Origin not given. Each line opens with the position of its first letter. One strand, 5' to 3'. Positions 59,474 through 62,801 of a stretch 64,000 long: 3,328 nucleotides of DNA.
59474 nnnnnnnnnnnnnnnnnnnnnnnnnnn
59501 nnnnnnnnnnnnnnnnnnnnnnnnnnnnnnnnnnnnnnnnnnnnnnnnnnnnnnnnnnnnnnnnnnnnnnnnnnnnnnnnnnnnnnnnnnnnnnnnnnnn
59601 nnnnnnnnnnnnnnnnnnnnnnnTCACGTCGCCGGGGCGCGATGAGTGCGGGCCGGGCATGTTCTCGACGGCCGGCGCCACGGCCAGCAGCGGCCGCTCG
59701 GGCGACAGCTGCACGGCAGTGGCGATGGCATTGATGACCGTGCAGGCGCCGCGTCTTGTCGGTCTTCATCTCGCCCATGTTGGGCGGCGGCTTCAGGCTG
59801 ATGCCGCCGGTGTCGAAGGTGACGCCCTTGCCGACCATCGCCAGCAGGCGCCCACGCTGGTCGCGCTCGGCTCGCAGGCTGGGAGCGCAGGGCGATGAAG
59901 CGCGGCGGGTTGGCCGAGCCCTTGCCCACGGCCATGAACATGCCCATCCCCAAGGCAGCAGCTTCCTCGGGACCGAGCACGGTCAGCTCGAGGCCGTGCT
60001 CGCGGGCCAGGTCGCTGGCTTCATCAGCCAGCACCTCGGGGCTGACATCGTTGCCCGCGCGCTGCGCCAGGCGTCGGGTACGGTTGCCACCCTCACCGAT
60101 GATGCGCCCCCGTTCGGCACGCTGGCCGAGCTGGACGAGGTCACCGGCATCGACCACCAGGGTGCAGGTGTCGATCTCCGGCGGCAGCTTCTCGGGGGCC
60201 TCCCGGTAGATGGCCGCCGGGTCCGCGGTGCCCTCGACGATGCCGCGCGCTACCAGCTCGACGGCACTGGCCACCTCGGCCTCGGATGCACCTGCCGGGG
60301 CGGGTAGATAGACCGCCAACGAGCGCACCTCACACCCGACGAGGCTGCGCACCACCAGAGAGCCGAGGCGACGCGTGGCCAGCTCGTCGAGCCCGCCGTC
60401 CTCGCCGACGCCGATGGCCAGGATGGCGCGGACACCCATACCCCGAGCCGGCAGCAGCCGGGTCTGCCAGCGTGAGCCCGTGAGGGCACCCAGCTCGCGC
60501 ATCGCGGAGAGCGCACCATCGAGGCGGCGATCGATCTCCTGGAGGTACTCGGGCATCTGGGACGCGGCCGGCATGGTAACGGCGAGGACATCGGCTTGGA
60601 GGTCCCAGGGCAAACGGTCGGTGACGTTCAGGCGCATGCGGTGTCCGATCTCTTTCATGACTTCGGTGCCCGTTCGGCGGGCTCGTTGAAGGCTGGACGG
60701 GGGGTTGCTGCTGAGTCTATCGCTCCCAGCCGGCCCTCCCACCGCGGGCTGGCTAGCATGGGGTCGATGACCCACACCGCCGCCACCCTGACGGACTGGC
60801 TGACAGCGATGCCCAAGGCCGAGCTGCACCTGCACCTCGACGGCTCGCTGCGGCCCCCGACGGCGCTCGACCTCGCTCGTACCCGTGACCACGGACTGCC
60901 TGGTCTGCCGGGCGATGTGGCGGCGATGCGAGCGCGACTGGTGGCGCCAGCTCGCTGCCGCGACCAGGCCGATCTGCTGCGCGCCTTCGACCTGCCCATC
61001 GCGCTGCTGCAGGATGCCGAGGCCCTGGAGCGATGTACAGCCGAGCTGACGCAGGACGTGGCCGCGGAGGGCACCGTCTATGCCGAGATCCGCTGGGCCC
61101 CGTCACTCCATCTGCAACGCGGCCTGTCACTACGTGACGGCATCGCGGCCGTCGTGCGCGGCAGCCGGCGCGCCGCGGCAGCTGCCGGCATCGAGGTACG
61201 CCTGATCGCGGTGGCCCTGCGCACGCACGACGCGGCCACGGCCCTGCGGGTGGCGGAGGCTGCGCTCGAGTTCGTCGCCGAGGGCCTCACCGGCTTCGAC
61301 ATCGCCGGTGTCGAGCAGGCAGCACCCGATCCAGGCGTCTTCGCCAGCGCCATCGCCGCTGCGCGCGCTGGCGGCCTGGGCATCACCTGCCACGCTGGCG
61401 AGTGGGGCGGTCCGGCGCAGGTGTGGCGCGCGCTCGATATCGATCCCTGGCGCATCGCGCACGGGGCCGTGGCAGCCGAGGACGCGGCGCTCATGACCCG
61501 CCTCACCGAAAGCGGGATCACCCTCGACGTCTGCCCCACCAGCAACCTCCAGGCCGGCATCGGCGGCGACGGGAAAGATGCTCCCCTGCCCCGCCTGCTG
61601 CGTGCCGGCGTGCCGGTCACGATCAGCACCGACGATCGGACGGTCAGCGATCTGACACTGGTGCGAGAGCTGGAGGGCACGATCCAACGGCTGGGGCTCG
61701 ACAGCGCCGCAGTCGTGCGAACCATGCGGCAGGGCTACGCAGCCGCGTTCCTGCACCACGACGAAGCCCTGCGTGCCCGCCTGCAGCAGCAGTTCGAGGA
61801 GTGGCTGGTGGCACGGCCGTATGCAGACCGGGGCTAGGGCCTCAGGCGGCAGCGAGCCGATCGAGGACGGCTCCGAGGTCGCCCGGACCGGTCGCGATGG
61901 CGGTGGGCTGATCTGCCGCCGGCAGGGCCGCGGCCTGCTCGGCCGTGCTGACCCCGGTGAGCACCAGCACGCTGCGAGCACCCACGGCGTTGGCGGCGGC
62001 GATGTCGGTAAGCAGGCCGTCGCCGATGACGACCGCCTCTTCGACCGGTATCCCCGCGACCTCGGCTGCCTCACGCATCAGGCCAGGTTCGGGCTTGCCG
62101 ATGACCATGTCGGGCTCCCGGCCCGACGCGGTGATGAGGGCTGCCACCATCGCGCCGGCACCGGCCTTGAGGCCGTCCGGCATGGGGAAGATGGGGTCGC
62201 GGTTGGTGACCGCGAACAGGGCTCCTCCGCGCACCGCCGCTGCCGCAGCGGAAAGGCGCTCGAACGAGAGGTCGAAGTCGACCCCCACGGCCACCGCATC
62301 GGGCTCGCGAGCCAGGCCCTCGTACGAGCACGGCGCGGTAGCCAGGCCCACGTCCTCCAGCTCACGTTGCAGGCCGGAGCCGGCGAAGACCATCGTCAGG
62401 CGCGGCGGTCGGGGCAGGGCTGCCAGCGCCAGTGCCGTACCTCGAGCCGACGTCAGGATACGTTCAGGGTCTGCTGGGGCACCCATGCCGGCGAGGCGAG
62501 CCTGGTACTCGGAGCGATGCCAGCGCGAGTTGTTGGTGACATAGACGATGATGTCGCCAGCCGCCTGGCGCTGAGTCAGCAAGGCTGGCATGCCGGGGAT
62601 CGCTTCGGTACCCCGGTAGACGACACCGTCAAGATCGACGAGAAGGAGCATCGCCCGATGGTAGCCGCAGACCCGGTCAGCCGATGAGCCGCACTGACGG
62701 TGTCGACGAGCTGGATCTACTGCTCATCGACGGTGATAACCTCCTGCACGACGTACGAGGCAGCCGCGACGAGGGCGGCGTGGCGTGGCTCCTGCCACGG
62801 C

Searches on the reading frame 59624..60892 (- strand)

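Call 71: search_protein_families(library=pfam, proteins=[window:59624-60892:-], max_evalue=0.001)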
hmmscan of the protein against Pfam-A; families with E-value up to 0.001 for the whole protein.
window:59624-60892:- (422 aa): 2 families
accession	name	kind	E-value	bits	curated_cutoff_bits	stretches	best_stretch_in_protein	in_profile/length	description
PF00883.26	Peptidase_M17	-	2.7e-12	47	25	1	271-348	2-80/310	Cytosol aminopeptidase family, catalytic domain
PF02789.23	Peptidase_M17_N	-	9.1e-11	42.2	23.4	1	112-220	9-117/129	Cytosol aminopeptidase family, N-terminal domain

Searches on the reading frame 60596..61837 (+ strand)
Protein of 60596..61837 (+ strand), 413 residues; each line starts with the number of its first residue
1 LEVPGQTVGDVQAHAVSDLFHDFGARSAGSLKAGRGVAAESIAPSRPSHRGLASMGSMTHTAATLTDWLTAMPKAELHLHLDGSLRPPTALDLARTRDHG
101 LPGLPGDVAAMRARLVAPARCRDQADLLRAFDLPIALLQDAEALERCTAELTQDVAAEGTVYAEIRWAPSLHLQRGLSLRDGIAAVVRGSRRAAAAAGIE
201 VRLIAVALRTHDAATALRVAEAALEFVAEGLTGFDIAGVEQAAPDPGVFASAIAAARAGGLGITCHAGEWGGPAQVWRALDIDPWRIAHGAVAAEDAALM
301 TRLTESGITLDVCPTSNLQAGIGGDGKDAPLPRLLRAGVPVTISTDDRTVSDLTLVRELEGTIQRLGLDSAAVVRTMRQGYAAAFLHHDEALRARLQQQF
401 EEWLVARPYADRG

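Call 71: search_protein_families(library=pfam, proteins=[window:60596-61837:+], max_evalue=0.001)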
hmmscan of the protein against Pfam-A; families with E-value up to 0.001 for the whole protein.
window:60596-61837:+ (413 aa): 1 family
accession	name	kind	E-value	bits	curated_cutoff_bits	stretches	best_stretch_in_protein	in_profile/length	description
PF00962.28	A_deaminase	-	1.6e-71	241.6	27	1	73-391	1-320/330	Adenosine deaminase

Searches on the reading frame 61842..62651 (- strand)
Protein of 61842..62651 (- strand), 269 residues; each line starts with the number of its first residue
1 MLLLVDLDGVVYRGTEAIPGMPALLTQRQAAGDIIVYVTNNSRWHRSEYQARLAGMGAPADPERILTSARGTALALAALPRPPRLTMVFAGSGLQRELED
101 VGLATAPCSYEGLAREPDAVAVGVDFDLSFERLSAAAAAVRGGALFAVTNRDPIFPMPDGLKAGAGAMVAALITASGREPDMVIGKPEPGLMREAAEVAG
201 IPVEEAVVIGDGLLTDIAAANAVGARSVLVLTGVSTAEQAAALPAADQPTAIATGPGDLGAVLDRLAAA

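Call 71: search_protein_families(library=pfam, proteins=[window:61842-62651:-], max_evalue=0.001)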
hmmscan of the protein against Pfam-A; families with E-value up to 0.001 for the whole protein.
window:61842-62651:- (269 aa): 5 families
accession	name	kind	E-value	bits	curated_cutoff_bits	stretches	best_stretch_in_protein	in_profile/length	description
PF13242.12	Hydrolase_like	-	8.5e-21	74.1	22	1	183-253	1-69/75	HAD-hyrolase-like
PF13344.12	Hydrolase_6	-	7e-20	71.4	27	1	4-103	2-100/101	Haloacid dehalogenase-like hydrolase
PF00702.32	Hydrolase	-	1e-12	49.3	26.4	1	2-224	3-191/191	haloacid dehalogenase-like hydrolase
PF13419.12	HAD_2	-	0.00041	20.9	23.8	1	182-230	131-178/178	Haloacid dehalogenase-like hydrolase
PF09419.16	PGP_phosphatase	-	0.0007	19.7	20.4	1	204-234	137-167/168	Mitochondrial PGP phosphatase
